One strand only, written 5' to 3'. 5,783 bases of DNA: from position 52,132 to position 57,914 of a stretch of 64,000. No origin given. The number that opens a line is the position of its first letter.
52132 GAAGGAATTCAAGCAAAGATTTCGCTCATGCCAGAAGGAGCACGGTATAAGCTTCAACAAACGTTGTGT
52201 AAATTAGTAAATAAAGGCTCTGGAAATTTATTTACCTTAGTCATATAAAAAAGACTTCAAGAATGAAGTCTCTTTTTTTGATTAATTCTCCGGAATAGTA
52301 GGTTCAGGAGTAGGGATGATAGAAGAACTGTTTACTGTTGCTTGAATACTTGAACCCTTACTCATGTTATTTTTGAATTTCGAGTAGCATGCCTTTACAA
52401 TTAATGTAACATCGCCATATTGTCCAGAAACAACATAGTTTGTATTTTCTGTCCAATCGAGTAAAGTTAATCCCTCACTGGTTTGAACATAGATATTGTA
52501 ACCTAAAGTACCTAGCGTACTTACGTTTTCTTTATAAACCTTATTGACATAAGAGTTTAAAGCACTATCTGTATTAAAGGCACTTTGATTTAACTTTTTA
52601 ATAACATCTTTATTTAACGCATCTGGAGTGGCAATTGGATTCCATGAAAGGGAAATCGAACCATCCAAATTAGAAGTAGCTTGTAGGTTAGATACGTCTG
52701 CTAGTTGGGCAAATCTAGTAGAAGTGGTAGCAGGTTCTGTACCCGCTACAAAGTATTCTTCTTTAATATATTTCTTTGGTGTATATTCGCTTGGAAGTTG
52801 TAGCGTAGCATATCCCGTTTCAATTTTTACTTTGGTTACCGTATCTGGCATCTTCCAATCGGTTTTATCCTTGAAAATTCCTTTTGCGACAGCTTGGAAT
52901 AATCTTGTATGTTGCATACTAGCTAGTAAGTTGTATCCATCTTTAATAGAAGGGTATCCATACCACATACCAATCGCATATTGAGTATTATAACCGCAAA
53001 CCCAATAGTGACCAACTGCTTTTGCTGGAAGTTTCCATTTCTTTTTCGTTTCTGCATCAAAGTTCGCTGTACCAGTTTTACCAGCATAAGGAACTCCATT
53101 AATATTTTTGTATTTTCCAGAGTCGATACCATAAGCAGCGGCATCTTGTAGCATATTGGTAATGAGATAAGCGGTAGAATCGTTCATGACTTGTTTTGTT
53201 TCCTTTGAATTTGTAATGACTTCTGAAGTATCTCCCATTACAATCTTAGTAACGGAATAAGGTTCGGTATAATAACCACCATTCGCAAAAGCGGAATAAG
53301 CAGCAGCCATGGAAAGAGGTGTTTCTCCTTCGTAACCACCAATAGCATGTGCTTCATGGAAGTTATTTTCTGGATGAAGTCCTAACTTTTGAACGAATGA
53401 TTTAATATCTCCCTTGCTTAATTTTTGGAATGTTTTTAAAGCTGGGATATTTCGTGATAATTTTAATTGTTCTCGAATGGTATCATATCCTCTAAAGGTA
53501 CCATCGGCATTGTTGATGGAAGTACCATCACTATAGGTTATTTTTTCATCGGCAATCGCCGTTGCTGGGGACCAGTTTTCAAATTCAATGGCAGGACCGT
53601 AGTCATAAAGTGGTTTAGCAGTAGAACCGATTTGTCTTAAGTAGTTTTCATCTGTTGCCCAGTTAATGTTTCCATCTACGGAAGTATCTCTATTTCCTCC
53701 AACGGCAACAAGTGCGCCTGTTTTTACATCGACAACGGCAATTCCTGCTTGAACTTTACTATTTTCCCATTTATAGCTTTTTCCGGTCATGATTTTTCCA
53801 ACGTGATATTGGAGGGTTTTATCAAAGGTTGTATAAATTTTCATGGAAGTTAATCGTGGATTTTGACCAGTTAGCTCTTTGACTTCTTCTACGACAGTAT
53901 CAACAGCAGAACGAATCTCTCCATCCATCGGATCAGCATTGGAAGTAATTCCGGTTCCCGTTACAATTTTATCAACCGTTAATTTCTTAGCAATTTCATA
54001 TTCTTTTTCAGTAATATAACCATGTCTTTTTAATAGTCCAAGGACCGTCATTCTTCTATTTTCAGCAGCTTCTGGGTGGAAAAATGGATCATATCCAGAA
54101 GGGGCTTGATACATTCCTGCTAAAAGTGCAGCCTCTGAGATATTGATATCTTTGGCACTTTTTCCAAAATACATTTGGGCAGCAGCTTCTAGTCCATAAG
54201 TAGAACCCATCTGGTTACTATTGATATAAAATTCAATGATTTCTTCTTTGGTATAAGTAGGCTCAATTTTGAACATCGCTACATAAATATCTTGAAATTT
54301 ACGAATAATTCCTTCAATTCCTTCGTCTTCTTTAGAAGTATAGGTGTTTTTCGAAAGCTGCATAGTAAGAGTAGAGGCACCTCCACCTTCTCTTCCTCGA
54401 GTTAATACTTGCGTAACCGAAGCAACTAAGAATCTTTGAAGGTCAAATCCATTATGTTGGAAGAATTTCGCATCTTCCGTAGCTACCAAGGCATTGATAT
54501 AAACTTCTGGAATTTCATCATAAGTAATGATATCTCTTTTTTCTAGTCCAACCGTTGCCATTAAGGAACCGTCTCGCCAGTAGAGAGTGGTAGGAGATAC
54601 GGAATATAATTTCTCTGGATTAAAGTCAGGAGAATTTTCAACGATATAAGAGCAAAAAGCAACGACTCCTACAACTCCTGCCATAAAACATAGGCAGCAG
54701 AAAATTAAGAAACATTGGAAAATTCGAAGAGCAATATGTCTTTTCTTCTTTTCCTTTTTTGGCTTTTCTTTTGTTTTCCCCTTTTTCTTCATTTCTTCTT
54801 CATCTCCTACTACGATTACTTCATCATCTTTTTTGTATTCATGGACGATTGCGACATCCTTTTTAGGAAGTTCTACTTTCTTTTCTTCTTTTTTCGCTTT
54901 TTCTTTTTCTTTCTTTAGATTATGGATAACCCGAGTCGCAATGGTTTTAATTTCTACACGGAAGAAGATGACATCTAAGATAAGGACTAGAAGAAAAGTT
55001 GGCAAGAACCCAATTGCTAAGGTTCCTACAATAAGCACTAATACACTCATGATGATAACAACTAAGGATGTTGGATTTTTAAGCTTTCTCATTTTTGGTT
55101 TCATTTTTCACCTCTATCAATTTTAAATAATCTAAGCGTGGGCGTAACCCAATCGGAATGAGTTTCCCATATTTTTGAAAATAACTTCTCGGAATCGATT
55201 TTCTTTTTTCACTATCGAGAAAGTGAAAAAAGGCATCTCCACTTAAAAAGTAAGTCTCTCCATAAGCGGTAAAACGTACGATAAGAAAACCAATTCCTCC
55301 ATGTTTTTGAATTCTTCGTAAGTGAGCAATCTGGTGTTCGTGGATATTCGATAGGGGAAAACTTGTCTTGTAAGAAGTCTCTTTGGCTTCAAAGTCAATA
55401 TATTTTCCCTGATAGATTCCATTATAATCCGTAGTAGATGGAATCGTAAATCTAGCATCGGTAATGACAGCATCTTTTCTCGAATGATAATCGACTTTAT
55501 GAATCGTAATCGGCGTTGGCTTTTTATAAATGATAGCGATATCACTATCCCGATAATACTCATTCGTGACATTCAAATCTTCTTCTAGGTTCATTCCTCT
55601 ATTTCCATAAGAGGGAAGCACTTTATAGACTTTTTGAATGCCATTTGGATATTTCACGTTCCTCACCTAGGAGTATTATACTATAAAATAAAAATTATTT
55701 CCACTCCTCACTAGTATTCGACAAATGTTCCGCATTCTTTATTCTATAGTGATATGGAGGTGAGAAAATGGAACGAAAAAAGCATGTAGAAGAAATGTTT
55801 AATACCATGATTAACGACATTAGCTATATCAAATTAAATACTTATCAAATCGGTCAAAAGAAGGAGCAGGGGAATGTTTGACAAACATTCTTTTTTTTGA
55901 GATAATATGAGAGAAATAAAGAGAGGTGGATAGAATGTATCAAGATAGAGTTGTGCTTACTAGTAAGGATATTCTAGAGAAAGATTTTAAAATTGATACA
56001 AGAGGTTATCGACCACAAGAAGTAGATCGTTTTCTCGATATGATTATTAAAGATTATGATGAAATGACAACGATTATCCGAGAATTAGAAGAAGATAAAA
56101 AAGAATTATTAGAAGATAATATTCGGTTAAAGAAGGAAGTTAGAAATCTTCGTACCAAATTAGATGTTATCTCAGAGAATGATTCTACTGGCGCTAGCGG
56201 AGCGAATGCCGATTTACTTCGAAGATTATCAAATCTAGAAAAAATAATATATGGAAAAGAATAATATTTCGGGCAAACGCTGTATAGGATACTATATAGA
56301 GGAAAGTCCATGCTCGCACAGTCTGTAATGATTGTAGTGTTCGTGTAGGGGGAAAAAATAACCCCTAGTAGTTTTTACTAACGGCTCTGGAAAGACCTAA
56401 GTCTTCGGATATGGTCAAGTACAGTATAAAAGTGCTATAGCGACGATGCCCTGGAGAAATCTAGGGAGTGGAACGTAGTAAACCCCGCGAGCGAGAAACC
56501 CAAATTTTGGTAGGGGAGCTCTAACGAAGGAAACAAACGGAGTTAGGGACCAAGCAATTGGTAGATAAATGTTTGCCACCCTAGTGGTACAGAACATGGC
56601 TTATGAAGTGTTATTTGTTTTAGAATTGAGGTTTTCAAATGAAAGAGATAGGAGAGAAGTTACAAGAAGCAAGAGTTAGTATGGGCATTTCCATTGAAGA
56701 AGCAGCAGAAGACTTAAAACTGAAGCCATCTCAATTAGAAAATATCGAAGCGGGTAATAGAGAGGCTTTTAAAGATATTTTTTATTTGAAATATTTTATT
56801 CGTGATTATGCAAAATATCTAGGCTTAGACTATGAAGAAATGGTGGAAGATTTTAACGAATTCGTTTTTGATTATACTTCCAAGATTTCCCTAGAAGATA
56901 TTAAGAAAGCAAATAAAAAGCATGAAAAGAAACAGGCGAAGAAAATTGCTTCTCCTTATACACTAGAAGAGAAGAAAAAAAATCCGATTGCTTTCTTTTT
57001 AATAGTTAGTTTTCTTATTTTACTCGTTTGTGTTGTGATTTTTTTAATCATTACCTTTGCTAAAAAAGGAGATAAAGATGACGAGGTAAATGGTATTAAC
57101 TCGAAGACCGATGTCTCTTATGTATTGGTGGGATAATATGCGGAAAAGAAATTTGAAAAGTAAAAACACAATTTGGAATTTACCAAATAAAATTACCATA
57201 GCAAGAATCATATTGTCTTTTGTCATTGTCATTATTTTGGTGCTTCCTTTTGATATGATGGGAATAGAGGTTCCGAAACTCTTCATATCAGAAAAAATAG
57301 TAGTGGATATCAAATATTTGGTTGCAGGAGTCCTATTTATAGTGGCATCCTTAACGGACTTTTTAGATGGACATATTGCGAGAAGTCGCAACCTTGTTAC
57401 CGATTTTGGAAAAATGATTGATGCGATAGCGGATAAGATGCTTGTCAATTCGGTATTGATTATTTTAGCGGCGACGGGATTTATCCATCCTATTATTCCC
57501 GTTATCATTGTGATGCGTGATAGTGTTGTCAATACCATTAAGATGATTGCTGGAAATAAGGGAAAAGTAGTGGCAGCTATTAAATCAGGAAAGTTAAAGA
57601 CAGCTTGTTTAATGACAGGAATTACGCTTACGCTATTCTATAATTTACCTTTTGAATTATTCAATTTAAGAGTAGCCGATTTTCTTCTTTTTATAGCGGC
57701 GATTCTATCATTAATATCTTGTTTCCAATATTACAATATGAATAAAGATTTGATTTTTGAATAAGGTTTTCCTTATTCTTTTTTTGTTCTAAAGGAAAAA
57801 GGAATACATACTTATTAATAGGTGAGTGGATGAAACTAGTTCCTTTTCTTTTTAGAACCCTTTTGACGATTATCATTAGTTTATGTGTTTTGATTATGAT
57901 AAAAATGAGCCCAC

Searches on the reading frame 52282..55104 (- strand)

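Call 6: search_protein_families(library=pfam, proteins=[window:52282-55104:-], max_evalue=0.01)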
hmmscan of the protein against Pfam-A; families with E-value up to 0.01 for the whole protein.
window:52282-55104:- (940 aa): 2 families
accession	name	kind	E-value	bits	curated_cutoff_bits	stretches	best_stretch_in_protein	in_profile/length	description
PF00912.28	Transgly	-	3.6e-50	170.3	27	1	179-356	2-175/178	Transglycosylase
PF00905.27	Transpeptidase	-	4.9e-29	101.9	22.1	1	455-708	3-267/299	Penicillin binding protein transpeptidase domain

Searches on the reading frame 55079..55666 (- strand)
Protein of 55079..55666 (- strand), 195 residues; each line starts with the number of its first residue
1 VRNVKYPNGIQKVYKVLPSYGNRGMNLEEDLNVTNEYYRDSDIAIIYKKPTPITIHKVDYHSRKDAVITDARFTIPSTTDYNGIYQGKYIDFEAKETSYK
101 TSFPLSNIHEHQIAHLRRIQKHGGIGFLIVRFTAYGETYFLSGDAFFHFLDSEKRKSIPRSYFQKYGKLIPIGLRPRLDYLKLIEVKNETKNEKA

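Call 6: search_protein_families(library=pfam, proteins=[window:55079-55666:-], max_evalue=0.01)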
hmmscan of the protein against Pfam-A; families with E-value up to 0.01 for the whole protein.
window:55079-55666:- (195 aa): 1 family
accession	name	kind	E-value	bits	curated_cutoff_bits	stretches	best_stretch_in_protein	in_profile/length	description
PF03838.20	RecU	-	1.1e-57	194.9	25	1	23-184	1-161/162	Recombination protein U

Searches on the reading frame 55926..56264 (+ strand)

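Call 6: search_protein_families(library=pfam, proteins=[window:55926-56264:+], max_evalue=0.01)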
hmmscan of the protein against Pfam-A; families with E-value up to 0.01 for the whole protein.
window:55926-56264:+ (112 aa): 5 families
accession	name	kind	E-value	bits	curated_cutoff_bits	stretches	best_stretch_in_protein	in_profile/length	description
PF05103.18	DivIVA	-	4.5e-12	46.5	28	1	11-76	1-66/131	DivIVA protein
PF14662.11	KASH_CCD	-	0.00019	21.9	43.3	1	31-87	56-112/191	Coiled-coil region of CCDC155 or KASH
PF06156.18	YabA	-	0.00038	21.4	30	1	37-106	10-75/103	Initiation control protein YabA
PF25014.1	NET2A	-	0.00042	20.7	33.1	1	42-85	160-203/235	NET2A-like domain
PF04880.18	NUDE_C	-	0.008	17.1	30.9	1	51-85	23-57/177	NUDE protein, C-terminal conserved region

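Call 21: search_protein_families(library=ncbifam, proteins=[window:55926-56264:+], max_evalue=0.001)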
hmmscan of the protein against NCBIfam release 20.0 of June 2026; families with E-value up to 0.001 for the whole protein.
window:55926-56264:+ (112 aa): 4 families
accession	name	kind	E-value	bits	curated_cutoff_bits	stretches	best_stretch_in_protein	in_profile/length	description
NF010725.0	PRK14127.1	equivalog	5.6e-28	97.6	91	1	5-111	2-105/111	cell division regulator GpsB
TIGR03544.1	DivI1A_domain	domain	1.1e-11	44.2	22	1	11-44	1-34/34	DivIVA domain-containing protein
NF045995.1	MAG0865_DivIVA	hypoth_equivalog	2.8e-06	27.4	55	1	16-71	8-63/69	MAG0865 family DivIVA-related protein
NF050102.1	DivIVA_Wag31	equivalog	0.00086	19.3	260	0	23-78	18-66/256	DivIVA-like cell division protein Wag31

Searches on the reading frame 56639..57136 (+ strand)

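Call 6: search_protein_families(library=pfam, proteins=[window:56639-57136:+], max_evalue=0.01)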
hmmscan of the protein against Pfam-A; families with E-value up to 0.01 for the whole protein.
window:56639-57136:+ (165 aa): 6 families
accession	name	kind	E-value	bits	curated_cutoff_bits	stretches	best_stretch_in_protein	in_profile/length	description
PF13413.12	HTH_25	-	4.9e-18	65.1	24.6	1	8-68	2-62/62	Helix-turn-helix domain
PF12844.13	HTH_19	-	4.5e-08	33.3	30.2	1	5-67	1-57/64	Helix-turn-helix domain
PF01381.28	HTH_3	-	8.3e-05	23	23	1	8-42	1-35/55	Helix-turn-helix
PF13560.12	HTH_31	-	0.00015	22.5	27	1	3-67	1-60/64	Helix-turn-helix domain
PF10078.15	DUF2316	-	0.0015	19.2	26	1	5-57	12-64/89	Uncharacterized protein conserved in bacteria (DUF2316)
PF02009.21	RIFIN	-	0.0041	17.5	32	1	67-143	236-312/327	Rifin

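Call 21: search_protein_families(library=ncbifam, proteins=[window:56639-57136:+], max_evalue=0.001)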
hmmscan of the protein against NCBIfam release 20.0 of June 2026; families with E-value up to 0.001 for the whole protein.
window:56639-57136:+ (165 aa): 3 families
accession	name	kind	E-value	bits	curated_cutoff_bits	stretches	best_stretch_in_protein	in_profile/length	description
NF041534.1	rodZ_Strepcoccus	equivalog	3.4e-14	52.7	375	1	2-146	4-135/275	cytoskeleton protein RodZ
NF008109.0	PRK10856.1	equivalog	4.4e-08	33.2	208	1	4-98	15-109/334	cytoskeleton protein RodZ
NF046000.1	MAG1210_fam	subfamily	0.00059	18.6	275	1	54-144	5-88/550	MAG1210 family protein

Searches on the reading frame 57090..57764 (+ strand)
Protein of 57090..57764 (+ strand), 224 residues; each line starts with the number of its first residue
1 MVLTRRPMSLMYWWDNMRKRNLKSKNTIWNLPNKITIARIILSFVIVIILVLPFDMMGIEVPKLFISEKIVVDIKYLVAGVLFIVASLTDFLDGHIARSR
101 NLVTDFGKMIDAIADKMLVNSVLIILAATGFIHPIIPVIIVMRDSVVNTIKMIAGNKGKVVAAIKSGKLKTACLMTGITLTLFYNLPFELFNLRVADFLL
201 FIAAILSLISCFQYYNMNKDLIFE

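Call 6: search_protein_families(library=pfam, proteins=[window:57090-57764:+], max_evalue=0.01)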
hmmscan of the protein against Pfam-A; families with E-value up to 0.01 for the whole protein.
window:57090-57764:+ (224 aa): 1 family
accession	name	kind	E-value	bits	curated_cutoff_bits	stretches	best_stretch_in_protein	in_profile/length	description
PF01066.26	CDP-OH_P_transf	-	1.9e-32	113.2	22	1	29-207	1-150/152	CDP-alcohol phosphatidyltransferase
